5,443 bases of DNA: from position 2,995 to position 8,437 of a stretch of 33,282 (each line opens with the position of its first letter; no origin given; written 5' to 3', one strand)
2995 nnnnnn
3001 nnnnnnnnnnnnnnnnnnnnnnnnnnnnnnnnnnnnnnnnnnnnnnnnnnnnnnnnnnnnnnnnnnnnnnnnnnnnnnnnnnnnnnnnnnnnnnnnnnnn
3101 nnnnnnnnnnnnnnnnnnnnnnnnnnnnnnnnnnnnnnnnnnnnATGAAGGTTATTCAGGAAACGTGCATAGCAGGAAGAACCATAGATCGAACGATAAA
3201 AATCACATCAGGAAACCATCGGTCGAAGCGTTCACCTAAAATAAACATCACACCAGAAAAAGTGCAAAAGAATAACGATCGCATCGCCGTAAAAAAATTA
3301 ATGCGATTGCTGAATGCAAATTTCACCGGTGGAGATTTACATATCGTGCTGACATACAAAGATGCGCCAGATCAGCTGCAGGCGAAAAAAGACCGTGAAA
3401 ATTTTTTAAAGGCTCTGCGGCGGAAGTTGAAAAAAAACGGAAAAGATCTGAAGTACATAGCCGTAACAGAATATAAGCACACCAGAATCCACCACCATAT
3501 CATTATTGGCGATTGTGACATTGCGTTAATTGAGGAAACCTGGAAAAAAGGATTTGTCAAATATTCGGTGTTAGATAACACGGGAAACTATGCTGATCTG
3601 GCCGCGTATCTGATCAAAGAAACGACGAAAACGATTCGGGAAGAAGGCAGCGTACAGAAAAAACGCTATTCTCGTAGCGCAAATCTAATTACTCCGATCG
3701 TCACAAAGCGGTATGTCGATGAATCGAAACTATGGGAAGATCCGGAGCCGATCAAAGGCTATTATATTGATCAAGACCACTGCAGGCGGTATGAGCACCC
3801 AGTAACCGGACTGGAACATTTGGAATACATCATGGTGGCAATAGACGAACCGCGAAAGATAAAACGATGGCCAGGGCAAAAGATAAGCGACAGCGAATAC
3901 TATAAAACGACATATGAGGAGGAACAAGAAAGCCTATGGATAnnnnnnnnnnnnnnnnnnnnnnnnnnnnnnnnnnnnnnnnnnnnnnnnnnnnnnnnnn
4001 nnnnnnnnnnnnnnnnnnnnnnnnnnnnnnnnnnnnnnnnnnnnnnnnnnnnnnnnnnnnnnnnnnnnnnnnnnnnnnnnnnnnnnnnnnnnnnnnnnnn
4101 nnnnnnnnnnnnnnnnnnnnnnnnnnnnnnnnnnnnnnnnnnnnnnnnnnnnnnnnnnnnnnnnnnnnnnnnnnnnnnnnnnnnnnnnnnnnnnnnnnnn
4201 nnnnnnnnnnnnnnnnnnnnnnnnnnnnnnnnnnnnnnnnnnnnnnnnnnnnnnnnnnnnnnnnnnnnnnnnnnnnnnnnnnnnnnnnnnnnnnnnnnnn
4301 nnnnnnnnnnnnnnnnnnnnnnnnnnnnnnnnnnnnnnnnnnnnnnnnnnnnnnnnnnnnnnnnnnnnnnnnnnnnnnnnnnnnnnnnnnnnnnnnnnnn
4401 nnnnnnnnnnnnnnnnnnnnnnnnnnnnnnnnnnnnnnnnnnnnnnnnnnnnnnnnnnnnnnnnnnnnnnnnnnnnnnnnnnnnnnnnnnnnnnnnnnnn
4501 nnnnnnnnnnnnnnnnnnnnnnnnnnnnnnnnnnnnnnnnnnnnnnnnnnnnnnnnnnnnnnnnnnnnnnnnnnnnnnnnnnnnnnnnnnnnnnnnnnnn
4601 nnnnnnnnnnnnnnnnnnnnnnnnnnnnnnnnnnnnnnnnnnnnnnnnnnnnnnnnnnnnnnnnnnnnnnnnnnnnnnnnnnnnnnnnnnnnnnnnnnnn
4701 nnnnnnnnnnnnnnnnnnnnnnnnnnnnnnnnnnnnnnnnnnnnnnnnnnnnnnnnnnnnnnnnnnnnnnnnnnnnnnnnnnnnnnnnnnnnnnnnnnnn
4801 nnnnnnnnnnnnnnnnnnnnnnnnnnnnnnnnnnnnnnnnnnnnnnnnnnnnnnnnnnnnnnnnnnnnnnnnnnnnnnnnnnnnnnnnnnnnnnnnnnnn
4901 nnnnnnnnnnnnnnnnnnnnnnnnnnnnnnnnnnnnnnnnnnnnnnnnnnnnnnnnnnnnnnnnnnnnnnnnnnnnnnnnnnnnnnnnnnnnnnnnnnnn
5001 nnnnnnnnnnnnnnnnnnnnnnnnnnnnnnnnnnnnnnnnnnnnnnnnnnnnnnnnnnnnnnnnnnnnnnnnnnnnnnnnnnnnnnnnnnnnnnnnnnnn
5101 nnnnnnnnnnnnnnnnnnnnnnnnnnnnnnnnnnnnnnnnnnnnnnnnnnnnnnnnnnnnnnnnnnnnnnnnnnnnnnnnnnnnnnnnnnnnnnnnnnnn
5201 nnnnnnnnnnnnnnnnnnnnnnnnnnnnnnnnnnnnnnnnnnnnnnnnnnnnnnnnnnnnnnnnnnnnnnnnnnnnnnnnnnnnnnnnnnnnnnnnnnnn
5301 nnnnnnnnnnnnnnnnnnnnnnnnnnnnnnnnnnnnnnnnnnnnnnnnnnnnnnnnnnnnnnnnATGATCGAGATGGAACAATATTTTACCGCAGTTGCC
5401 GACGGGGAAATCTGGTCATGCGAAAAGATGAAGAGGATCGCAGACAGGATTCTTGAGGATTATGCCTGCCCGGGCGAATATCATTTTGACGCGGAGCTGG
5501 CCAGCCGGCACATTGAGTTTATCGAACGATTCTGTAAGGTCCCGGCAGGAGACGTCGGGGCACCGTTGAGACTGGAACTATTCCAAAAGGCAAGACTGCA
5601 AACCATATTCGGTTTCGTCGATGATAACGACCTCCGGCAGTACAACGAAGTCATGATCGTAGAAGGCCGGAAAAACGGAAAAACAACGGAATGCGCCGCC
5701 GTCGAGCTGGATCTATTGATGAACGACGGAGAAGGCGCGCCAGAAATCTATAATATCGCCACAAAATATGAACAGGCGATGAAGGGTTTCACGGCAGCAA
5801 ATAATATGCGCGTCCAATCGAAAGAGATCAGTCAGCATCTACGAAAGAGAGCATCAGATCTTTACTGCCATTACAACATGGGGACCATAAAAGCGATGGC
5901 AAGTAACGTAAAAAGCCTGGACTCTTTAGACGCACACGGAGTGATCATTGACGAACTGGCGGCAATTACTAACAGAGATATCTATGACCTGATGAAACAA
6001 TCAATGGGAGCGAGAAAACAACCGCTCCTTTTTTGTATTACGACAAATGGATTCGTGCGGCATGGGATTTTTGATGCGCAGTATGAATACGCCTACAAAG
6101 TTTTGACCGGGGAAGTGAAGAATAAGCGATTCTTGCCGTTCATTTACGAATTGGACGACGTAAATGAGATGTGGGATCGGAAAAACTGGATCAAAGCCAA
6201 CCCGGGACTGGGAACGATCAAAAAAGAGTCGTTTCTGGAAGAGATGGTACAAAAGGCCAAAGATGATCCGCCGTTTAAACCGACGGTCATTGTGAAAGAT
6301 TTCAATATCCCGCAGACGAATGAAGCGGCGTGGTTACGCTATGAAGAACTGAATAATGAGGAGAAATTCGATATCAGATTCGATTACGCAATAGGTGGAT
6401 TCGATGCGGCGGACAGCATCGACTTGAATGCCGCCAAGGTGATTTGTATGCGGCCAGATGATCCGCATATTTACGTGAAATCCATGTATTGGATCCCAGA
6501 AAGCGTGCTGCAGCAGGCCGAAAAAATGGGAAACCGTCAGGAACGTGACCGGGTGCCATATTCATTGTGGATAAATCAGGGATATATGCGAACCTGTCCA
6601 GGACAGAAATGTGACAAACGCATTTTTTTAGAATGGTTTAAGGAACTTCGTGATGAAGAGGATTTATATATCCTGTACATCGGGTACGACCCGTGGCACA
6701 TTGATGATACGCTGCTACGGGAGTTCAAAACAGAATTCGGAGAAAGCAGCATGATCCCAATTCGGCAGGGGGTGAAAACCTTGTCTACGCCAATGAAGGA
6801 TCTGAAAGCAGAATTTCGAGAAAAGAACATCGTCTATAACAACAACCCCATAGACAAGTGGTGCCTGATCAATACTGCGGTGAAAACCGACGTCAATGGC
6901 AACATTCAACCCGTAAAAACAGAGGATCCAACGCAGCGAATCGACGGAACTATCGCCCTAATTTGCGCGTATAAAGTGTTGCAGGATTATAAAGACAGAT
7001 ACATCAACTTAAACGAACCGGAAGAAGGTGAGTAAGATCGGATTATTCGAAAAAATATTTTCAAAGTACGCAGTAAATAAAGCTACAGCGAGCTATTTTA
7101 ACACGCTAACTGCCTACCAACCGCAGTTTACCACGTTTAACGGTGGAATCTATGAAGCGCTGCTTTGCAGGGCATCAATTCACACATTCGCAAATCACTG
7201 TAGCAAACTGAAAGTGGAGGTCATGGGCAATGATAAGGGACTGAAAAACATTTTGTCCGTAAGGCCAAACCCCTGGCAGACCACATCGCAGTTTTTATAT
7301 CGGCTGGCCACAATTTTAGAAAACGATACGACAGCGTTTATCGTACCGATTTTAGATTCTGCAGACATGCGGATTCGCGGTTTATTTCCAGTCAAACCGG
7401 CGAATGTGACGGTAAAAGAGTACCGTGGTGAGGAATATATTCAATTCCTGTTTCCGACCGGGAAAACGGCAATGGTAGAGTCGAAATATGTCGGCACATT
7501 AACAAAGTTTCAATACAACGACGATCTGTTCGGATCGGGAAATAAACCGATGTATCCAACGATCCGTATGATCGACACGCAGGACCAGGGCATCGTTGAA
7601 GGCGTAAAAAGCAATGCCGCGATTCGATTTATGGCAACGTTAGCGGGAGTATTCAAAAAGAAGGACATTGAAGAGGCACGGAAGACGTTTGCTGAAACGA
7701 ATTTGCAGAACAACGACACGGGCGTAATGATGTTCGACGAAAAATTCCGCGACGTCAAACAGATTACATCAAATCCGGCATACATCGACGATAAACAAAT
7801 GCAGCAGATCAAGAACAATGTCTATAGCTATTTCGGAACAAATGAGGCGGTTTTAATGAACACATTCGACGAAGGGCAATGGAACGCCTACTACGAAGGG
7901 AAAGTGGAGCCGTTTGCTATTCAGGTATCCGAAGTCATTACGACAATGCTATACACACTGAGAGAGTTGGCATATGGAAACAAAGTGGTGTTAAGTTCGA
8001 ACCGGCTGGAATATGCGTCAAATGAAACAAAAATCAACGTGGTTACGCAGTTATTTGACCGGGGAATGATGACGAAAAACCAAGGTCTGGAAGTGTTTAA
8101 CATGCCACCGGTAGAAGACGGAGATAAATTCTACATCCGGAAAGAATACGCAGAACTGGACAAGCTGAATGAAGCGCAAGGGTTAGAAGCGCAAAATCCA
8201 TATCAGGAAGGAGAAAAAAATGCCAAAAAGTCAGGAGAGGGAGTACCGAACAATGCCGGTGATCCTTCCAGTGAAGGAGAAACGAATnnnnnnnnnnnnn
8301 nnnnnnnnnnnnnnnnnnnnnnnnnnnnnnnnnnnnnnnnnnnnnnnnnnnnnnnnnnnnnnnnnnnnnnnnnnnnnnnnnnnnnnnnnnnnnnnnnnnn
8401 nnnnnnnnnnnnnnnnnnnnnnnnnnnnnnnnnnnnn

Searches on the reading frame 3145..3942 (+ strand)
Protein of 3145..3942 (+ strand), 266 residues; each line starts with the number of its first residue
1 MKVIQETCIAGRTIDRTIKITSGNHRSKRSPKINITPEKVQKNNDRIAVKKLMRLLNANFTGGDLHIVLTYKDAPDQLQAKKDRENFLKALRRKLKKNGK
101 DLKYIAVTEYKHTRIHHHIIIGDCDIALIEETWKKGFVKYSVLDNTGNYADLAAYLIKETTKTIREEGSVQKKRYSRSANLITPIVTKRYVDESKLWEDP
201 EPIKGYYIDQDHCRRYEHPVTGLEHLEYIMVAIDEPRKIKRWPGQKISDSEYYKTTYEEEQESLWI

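Call 62: search_protein_families(library=pfam, proteins=[window:3145-3942:+], max_evalue=0.001)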
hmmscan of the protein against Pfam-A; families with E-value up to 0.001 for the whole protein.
window:3145-3942:+ (266 aa): 1 family
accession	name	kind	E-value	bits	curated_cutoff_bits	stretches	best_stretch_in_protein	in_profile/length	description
PF23343.2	REP_ORF2-G2P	-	5.4e-16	59.1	27.8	1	66-159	3-98/99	Replication-associated protein ORF2/G2P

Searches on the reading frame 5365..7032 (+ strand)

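Call 62: search_protein_families(library=pfam, proteins=[window:5365-7032:+], max_evalue=0.001)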
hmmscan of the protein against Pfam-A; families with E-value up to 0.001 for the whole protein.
window:5365-7032:+ (556 aa): 2 families
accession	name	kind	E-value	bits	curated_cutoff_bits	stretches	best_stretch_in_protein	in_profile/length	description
PF20441.4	TerL_nuclease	-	3.6e-32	112.1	24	1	251-536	2-279/286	Terminase large subunit, endonuclease domain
PF03354.21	TerL_ATPase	-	8.2e-28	97.7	23.7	1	73-243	2-176/178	Terminase large subunit, ATPase domain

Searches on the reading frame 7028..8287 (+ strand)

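Call 62: search_protein_families(library=pfam, proteins=[window:7028-8287:+], max_evalue=0.001)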
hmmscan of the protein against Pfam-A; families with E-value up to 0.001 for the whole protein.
window:7028-8287:+ (420 aa): 1 family
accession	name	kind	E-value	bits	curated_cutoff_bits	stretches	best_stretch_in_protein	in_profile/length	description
PF04860.17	Phage_portal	-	2.9e-26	92.9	39.1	1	48-356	4-319/321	Phage portal protein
